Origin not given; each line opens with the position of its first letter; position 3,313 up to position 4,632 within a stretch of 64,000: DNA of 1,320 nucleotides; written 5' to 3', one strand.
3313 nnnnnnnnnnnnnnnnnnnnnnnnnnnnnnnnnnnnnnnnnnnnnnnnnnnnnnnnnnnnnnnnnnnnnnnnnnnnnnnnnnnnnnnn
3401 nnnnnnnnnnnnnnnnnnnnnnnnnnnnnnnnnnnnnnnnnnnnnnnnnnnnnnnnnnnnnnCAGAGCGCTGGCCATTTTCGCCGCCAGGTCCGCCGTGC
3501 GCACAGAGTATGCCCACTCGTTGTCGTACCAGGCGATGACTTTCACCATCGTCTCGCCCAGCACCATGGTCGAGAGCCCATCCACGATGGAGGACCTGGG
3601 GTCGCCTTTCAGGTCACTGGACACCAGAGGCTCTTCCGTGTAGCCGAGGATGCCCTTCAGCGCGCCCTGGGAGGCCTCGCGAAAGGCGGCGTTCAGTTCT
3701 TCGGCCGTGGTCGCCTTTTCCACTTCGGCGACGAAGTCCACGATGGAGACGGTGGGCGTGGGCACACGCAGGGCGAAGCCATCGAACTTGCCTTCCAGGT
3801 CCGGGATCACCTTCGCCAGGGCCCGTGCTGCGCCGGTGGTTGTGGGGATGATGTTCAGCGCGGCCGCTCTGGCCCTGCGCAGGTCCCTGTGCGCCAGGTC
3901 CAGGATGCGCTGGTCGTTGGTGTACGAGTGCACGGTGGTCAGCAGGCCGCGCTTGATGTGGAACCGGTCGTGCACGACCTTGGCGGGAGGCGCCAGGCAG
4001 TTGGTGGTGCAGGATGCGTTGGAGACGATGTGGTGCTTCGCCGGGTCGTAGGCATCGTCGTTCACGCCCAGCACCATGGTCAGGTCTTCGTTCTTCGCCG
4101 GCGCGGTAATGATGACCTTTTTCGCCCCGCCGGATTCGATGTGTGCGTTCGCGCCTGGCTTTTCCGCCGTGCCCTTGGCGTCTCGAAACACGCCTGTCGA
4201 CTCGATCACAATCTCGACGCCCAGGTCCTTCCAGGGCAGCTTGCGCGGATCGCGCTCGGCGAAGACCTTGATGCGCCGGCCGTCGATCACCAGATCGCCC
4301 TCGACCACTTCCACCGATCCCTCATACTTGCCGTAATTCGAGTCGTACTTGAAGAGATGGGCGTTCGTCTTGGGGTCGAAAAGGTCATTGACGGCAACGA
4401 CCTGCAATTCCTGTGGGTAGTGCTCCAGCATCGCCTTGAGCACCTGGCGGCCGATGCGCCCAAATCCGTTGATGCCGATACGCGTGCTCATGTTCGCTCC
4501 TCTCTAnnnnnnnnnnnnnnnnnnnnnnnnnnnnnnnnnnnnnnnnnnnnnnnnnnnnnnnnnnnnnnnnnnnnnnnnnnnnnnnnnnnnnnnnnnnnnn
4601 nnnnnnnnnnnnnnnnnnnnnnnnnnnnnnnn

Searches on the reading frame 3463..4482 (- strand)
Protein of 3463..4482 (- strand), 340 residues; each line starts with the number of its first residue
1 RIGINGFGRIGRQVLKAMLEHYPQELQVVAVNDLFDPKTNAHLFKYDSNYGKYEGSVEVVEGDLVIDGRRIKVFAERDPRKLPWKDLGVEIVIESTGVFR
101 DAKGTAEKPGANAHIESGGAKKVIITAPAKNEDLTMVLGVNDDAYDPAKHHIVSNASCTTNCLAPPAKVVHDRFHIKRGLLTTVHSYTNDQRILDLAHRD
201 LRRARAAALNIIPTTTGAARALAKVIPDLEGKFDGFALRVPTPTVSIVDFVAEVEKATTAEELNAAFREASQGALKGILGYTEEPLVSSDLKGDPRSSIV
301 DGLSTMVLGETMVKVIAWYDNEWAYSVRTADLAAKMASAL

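Call 67: search_protein_families(library=pfam, proteins=[window:3463-4482:-])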
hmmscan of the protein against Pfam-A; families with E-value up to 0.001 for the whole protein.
window:3463-4482:- (340 aa): 2 families
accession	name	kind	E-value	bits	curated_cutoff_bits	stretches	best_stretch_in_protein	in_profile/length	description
PF02800.25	Gp_dh_C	-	5e-66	221.6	24.4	1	163-319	1-158/158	Glyceraldehyde 3-phosphate dehydrogenase, C-terminal domain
PF00044.30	Gp_dh_N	-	2e-38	131.2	31.7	1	1-101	2-100/101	Glyceraldehyde 3-phosphate dehydrogenase, NAD binding domain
